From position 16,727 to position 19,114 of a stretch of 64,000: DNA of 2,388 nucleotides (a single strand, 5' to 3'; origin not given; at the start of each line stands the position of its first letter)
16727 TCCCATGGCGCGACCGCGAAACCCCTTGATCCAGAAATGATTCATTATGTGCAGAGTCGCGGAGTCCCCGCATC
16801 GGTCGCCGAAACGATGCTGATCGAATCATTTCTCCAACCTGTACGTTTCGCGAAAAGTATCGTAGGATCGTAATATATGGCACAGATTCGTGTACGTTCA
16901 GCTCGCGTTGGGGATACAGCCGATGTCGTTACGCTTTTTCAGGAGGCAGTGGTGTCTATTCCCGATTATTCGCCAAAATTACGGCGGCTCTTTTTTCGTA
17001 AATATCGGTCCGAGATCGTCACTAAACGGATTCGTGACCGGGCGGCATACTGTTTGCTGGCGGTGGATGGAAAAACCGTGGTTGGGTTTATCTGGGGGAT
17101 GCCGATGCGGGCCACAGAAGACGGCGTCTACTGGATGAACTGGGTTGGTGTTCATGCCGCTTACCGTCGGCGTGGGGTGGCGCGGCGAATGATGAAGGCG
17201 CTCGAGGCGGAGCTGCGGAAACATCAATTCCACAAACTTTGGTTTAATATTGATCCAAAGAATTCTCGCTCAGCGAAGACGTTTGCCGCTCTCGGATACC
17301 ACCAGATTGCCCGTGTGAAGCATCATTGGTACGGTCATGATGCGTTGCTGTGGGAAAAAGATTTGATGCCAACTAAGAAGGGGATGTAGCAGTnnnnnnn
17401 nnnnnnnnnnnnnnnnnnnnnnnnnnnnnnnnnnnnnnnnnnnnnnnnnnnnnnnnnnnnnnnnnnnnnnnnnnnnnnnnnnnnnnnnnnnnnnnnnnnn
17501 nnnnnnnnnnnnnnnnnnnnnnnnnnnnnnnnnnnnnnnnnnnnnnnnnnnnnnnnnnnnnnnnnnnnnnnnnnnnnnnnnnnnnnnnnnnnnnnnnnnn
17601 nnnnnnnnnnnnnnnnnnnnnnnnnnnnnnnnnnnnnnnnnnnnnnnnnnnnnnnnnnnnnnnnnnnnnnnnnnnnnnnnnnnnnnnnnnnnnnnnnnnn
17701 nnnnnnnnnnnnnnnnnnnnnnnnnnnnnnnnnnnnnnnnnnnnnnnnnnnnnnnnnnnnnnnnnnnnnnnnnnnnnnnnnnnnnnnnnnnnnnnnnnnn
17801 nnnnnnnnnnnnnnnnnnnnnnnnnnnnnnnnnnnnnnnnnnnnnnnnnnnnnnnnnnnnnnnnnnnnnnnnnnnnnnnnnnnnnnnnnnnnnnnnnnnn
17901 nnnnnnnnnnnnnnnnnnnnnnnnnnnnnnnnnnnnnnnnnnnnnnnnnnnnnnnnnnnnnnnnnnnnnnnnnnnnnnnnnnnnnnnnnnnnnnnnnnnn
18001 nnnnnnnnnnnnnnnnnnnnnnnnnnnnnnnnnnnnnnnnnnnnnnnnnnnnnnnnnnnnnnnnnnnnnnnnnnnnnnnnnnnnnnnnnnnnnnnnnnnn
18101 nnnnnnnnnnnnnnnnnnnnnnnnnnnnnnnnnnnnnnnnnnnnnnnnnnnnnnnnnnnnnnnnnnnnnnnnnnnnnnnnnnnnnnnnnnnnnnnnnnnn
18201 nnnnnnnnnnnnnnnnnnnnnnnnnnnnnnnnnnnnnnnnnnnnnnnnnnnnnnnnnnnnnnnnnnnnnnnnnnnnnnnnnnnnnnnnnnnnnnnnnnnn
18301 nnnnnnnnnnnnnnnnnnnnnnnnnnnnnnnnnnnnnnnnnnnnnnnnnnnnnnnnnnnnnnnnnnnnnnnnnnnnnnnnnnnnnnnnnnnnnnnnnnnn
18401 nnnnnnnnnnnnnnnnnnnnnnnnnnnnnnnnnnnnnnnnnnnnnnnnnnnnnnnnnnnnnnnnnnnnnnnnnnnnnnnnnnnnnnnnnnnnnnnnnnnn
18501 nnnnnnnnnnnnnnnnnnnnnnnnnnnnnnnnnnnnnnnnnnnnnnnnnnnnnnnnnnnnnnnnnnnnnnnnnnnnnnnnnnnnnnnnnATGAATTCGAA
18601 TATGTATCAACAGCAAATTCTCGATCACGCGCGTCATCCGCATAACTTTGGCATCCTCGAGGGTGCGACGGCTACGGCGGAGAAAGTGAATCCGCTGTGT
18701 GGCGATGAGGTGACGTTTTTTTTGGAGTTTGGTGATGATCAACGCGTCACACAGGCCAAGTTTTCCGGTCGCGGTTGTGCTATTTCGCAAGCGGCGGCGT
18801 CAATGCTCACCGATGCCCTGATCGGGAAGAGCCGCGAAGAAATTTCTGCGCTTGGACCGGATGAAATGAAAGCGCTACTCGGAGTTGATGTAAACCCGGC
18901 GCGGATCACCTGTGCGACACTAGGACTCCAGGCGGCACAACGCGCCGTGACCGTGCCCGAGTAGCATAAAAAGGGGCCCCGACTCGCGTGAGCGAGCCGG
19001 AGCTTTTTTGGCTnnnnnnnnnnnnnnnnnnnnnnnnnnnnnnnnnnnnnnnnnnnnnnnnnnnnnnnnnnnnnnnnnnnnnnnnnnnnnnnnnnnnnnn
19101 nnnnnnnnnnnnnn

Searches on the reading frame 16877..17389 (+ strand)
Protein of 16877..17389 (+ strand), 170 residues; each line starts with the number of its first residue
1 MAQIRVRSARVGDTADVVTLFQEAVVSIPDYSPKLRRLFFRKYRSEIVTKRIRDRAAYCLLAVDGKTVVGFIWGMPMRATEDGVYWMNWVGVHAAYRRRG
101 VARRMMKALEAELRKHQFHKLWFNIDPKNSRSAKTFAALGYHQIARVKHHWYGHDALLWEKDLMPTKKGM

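Call 82: search_protein_families(library=pfam, proteins=[window:16877-17389:+], max_evalue=0.001)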
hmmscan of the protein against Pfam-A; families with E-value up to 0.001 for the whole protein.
window:16877-17389:+ (170 aa): 6 families
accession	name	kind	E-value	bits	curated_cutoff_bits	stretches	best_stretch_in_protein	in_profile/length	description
PF00583.31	Acetyltransf_1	-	8.2e-16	58.8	20.7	1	48-141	24-116/116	Acetyltransferase (GNAT) family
PF13508.13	Acetyltransf_7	-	4.5e-10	40.2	27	1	58-142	4-83/84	Acetyltransferase (GNAT) domain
PF13673.13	Acetyltransf_10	-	1.6e-09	38.3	23.6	1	29-146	3-112/128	Acetyltransferase (GNAT) domain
PF13302.13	Acetyltransf_3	-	4e-07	31.2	25.4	1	5-141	3-137/138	Acetyltransferase (GNAT) domain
PF08445.16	FR47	-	5.6e-06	26.7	22.1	1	89-144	26-80/86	FR47-like protein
PF13527.13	Acetyltransf_9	-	3e-05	24.5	25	1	57-116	41-104/127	Acetyltransferase (GNAT) domain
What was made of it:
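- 16877..17389 (+): Second GNAT acetyltransferase inside the operon. Call 82.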

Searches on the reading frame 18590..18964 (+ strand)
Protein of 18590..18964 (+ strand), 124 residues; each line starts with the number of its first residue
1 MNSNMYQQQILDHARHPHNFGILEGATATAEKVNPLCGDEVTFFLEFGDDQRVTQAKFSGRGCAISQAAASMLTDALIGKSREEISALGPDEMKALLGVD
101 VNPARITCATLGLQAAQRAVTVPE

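Call 3: search_protein_families(library=pfam, proteins=[window:18590-18964:+], max_evalue=0.01)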
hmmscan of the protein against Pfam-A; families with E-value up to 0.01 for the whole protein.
window:18590-18964:+ (124 aa): 1 family
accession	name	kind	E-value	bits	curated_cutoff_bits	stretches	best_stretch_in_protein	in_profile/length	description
PF01592.21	NifU_N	-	5.7e-25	88.3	22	1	5-121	1-118/127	NifU-like N terminal domain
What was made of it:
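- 18590..18964 (+): sufU (NifU_N scaffold / sulfur acceptor); last gene of the unit. Pfam NifU_N 88.3 bits (call 3).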
